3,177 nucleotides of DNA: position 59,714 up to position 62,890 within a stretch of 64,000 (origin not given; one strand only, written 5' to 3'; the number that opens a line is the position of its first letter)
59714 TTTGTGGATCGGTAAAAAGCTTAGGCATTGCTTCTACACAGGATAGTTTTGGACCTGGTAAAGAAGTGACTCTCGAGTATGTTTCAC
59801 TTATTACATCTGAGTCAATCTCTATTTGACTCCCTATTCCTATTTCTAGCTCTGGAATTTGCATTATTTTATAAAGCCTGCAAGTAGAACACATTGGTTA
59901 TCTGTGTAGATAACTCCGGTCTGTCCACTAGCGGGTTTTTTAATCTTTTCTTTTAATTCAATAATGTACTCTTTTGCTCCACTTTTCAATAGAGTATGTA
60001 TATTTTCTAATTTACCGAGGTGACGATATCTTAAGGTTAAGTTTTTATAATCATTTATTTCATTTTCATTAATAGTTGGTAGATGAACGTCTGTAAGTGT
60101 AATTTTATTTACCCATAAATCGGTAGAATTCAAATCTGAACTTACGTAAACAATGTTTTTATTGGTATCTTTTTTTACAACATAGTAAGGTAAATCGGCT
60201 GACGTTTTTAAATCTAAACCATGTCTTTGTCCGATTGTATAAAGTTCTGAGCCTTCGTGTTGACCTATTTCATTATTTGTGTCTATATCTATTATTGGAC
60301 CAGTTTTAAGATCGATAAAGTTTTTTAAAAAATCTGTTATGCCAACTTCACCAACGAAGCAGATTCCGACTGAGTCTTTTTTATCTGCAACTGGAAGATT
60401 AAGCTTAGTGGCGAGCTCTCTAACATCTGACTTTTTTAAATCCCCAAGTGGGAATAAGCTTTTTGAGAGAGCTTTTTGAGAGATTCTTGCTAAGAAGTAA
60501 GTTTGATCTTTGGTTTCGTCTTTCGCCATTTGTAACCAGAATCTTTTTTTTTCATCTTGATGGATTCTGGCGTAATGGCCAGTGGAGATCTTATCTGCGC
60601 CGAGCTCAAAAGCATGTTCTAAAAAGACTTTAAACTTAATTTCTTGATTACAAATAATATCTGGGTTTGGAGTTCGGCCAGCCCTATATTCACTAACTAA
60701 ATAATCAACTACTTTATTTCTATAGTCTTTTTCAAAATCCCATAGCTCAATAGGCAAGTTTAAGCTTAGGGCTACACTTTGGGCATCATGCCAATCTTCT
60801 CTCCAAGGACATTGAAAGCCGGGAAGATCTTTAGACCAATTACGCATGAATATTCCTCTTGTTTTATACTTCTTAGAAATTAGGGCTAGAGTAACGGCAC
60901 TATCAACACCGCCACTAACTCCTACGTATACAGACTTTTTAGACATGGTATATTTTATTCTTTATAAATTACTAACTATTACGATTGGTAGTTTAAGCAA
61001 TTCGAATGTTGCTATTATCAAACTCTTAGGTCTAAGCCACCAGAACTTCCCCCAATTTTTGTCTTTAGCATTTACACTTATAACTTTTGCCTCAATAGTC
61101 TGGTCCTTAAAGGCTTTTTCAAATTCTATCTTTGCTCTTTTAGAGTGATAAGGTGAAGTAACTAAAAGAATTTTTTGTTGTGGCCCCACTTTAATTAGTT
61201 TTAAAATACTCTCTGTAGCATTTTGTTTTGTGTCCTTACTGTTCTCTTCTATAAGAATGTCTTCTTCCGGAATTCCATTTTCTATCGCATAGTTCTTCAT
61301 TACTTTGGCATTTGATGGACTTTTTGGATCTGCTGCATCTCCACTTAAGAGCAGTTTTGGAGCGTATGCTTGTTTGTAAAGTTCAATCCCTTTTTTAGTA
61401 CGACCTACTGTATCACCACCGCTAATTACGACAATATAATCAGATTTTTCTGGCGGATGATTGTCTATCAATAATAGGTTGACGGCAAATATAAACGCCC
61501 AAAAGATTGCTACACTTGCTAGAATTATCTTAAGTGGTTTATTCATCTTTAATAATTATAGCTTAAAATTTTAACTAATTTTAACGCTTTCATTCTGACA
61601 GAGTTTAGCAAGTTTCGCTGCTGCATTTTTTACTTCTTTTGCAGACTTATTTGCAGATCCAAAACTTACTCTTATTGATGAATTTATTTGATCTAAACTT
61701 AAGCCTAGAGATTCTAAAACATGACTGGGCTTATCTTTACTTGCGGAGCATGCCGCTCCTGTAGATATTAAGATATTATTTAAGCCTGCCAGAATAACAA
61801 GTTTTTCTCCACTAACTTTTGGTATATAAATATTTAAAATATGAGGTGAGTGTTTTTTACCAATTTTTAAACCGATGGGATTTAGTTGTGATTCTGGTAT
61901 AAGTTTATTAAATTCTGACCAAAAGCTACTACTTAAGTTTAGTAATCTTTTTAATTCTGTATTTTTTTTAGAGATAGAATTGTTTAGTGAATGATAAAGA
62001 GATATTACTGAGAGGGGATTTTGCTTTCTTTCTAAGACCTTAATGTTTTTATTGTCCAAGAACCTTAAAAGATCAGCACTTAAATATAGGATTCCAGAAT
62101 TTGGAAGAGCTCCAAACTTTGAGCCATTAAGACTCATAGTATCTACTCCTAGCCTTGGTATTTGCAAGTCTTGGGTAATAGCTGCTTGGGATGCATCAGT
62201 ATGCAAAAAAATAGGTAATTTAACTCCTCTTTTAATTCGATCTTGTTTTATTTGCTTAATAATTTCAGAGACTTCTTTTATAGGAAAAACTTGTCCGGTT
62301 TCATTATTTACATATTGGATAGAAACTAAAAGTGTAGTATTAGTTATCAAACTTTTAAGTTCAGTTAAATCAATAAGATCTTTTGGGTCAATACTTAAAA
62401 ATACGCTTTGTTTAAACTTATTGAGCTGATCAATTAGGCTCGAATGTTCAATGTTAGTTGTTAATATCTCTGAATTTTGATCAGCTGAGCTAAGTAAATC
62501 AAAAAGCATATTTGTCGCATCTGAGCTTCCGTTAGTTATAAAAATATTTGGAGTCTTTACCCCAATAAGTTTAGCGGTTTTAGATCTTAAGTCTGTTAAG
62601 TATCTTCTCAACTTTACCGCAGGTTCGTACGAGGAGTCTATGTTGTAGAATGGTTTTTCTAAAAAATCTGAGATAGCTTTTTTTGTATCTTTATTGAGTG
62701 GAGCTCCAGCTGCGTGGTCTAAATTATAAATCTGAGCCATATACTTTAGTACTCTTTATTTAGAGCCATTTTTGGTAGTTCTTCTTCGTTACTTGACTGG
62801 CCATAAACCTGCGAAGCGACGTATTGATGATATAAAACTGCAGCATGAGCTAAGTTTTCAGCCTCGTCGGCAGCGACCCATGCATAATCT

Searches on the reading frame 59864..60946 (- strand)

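Call 70: search_protein_families(library=pfam, proteins=[window:59864-60946:-], max_evalue=0.0001)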
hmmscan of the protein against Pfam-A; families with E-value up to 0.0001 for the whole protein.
window:59864-60946:- (360 aa): 3 families
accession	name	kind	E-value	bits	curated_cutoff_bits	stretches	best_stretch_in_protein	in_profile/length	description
PF03054.22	tRNA_Me_trans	-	7.1e-74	248.3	20.6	1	5-199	2-201/202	tRNA methyl transferase HUP domain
PF20259.3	tRNA_Me_trans_M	-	5.1e-22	77.6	27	1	205-269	2-65/66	tRNA methyl transferase PRC-barrel domain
PF02540.23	NAD_synthase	-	9.5e-06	25.3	21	0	4-72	19-82/242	NAD synthase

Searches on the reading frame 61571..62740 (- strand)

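Call 70: search_protein_families(library=pfam, proteins=[window:61571-62740:-], max_evalue=0.0001)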
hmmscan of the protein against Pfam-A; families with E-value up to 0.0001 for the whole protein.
window:61571-62740:- (389 aa): 2 families
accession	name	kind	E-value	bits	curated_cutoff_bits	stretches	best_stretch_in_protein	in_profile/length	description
PF00266.25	Aminotran_5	-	2.5e-31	109.4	21.5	1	6-228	2-221/371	Aminotransferase class-V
PF00155.27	Aminotran_1_2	-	5.9e-07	29.4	19.7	1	47-166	43-177/361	Aminotransferase class I and II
